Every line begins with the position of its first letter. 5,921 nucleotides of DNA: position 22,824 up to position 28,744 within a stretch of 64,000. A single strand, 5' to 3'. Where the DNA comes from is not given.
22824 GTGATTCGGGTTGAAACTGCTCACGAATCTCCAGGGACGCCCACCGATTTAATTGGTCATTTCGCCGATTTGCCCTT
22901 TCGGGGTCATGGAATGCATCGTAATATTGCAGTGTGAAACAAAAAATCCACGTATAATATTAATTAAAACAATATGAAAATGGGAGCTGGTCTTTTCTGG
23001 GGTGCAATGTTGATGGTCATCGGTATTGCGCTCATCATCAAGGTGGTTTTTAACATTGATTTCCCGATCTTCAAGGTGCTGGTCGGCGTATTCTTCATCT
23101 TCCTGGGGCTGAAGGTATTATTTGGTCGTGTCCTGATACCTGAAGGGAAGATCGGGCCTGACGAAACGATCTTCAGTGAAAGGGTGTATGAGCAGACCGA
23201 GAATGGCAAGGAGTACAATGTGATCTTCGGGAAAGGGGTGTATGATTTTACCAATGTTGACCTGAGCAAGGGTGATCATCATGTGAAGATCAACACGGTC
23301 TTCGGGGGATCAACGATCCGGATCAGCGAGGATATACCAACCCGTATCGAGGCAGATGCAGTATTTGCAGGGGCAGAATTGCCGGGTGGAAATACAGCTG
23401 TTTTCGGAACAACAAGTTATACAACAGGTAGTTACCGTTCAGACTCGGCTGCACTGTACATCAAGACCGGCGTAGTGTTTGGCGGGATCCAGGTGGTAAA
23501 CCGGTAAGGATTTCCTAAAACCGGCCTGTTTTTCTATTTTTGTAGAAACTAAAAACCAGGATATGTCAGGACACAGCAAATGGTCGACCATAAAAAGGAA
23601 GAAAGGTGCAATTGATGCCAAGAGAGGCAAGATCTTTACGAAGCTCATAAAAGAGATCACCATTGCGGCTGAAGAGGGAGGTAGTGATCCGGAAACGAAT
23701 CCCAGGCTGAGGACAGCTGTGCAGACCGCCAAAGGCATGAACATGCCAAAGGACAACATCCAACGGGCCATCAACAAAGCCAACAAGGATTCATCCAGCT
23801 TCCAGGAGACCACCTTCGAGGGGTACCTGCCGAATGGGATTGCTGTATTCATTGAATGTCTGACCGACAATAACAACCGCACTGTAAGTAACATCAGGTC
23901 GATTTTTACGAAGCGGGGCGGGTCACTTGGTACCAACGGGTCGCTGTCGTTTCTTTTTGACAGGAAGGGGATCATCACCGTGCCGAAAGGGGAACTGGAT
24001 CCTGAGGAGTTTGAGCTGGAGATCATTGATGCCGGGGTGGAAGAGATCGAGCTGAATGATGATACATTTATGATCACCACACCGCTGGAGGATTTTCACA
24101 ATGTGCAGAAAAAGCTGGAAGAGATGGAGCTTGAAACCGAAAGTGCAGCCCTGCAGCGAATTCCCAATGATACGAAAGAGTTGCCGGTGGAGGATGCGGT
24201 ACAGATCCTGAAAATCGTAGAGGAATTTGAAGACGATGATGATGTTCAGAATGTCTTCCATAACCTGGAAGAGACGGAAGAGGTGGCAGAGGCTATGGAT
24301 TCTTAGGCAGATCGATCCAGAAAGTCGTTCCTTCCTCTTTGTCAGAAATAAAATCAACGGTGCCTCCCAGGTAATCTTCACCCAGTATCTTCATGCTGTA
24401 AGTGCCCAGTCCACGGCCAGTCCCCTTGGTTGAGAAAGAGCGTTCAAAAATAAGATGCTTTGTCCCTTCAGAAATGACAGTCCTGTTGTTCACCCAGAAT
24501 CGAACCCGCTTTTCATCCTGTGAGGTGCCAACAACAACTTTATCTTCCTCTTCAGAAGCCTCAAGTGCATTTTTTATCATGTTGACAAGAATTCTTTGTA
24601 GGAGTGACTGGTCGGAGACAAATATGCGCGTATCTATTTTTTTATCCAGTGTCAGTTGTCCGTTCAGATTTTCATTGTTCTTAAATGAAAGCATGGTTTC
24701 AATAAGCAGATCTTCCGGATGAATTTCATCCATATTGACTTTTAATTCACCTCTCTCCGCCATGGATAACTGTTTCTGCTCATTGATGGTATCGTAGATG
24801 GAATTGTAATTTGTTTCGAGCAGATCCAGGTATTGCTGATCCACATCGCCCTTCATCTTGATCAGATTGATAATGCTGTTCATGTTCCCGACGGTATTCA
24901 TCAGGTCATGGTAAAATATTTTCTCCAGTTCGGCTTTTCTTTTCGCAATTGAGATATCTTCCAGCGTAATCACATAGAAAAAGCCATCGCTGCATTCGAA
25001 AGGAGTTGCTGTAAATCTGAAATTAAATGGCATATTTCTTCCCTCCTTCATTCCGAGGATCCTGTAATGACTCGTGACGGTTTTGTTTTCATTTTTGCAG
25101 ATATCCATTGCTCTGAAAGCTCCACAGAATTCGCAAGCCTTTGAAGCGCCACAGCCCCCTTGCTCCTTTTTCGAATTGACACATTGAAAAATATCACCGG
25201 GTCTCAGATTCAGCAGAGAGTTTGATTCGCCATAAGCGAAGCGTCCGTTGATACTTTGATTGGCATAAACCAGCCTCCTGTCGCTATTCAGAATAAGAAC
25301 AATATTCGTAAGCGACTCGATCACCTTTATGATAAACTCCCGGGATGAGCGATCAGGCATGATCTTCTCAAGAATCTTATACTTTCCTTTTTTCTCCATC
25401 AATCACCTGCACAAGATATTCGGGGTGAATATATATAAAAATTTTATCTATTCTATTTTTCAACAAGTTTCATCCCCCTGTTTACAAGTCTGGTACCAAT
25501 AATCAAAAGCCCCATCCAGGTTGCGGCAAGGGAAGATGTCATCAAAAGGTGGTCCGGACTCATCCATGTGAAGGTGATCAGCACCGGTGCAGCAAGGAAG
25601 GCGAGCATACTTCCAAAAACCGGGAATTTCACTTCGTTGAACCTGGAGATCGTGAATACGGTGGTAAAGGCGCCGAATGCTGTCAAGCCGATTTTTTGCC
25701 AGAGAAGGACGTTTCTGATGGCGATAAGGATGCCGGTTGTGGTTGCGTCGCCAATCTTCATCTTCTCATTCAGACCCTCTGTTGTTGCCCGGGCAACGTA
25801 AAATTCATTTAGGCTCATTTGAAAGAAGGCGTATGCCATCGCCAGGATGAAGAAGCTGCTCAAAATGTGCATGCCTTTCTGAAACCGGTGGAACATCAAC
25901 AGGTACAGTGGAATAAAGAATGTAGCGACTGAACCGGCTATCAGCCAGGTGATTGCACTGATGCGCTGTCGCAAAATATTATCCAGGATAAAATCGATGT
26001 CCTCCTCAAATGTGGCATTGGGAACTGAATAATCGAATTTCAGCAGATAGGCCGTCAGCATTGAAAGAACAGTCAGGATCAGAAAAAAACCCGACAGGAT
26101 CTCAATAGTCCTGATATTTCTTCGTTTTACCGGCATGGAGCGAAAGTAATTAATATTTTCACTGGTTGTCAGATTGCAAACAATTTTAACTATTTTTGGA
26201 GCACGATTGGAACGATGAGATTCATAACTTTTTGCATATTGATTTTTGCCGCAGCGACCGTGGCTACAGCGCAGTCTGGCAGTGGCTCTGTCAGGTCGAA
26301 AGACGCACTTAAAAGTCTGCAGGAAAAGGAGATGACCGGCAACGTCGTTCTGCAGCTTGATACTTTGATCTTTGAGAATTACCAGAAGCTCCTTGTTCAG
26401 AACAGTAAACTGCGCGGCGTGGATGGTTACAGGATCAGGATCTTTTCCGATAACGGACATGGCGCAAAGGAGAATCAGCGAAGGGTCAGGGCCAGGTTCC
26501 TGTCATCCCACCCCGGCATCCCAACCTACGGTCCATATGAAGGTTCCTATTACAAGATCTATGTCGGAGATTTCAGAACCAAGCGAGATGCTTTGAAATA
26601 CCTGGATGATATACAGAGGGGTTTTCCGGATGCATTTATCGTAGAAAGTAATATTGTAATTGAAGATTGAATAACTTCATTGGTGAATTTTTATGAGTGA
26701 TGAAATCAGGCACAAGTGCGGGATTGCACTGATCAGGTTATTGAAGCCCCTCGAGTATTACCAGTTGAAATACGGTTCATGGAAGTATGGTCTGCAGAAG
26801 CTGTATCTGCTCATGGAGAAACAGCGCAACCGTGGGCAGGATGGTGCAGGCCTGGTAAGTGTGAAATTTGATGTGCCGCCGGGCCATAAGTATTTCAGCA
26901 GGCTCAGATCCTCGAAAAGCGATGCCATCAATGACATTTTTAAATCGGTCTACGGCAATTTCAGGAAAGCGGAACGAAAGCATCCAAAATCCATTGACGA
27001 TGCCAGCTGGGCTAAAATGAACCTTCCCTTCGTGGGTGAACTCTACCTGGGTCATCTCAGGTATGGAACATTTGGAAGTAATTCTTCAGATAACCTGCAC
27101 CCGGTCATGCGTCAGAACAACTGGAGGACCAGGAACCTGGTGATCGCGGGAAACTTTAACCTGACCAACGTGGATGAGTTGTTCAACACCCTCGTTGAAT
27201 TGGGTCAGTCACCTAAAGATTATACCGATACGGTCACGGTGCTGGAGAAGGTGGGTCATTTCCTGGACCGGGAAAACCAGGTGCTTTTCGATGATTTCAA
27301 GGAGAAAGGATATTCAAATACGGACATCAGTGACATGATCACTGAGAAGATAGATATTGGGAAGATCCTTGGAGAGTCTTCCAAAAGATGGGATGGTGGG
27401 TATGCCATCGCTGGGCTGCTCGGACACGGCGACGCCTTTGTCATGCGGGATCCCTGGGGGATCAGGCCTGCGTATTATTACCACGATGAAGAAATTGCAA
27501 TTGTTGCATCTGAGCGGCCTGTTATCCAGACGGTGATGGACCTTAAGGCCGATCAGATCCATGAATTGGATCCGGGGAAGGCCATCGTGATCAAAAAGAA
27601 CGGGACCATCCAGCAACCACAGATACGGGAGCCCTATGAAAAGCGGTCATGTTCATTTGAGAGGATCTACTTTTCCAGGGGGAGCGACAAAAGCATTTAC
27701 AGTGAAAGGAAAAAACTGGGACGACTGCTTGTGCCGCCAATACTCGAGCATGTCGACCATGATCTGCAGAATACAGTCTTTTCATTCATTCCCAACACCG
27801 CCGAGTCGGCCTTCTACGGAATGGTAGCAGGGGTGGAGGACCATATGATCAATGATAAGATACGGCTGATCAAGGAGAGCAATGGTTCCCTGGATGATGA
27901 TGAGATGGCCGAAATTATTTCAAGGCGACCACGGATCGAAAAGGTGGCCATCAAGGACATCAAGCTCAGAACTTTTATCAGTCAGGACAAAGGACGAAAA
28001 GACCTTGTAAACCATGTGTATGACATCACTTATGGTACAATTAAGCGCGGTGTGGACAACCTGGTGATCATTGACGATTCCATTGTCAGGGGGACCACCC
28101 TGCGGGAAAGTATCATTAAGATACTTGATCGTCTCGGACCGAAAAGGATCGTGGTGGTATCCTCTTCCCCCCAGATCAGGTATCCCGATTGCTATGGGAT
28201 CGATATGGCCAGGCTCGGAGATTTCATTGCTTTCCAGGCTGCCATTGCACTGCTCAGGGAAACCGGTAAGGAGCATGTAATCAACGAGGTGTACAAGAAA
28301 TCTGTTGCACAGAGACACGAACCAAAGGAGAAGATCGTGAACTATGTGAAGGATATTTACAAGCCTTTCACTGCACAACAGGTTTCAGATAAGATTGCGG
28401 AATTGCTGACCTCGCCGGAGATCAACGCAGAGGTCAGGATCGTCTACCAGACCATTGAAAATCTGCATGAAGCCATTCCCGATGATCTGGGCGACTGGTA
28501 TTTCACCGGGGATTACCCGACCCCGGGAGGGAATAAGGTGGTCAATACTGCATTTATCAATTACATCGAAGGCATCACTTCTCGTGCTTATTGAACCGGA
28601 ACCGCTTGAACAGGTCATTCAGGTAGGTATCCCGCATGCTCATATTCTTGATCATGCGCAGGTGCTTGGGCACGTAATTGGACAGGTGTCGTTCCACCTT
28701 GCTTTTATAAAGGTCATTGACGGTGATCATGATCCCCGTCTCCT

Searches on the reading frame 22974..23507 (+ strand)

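Call 44: search_protein_families(library=pfam, proteins=[window:22974-23507:+], max_evalue=0.00001)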
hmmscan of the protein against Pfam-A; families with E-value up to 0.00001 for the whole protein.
window:22974-23507:+ (177 aa): 1 family
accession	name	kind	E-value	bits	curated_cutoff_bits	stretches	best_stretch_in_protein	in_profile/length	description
PF09922.15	LiaF-like_C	-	1.3e-07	31.9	29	1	79-174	17-114/114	Cell wall-active antibiotics response LiaF, C-terminal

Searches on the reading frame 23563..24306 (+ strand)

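Call 44: search_protein_families(library=pfam, proteins=[window:23563-24306:+], max_evalue=0.00001)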
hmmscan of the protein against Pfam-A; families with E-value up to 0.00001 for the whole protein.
window:23563-24306:+ (247 aa): 2 families
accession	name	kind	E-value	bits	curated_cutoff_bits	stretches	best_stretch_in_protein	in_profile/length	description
PF01709.26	Transcrip_reg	-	5.8e-55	185.8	27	1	81-235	2-160/160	TACO1/YebC second and third domain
PF20772.2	TACO1_YebC_N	-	4.3e-32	110.8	36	1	5-75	1-72/73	TACO1/YebC protein N-terminal domain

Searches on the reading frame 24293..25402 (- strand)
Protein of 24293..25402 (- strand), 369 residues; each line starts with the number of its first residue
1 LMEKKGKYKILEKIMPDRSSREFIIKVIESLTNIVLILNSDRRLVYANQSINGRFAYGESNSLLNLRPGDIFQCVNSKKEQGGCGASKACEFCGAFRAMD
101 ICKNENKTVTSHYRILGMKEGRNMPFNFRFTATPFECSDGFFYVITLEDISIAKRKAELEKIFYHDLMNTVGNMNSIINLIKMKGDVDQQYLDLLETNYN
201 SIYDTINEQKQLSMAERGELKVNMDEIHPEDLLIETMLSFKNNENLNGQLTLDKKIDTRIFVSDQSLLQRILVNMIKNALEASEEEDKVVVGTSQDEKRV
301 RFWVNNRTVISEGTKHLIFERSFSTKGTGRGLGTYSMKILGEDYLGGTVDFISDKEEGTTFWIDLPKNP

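Call 44: search_protein_families(library=pfam, proteins=[window:24293-25402:-], max_evalue=0.00001)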
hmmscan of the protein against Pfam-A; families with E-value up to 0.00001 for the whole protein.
window:24293-25402:- (369 aa): 2 families
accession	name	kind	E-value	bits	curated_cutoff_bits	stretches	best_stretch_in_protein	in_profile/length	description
PF02518.31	HATPase_c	-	5.9e-14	52.9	26.4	1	264-368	2-110/111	Histidine kinase-, DNA gyrase B-, and HSP90-like ATPase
PF14501.12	HATPase_c_5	-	2.9e-06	27.6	22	0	268-356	6-93/102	GHKL domain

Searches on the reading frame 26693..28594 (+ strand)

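Call 44: search_protein_families(library=pfam, proteins=[window:26693-28594:+], max_evalue=0.00001)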
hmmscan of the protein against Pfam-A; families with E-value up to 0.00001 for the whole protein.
window:26693-28594:+ (633 aa): 2 families
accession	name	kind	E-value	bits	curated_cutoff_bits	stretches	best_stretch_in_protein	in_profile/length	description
PF13537.11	GATase_7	-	5e-07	30.2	25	0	199-278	39-121/123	Glutamine amidotransferase domain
PF13522.11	GATase_6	-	4.4e-06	27.2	27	0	116-185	11-75/130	Glutamine amidotransferase domain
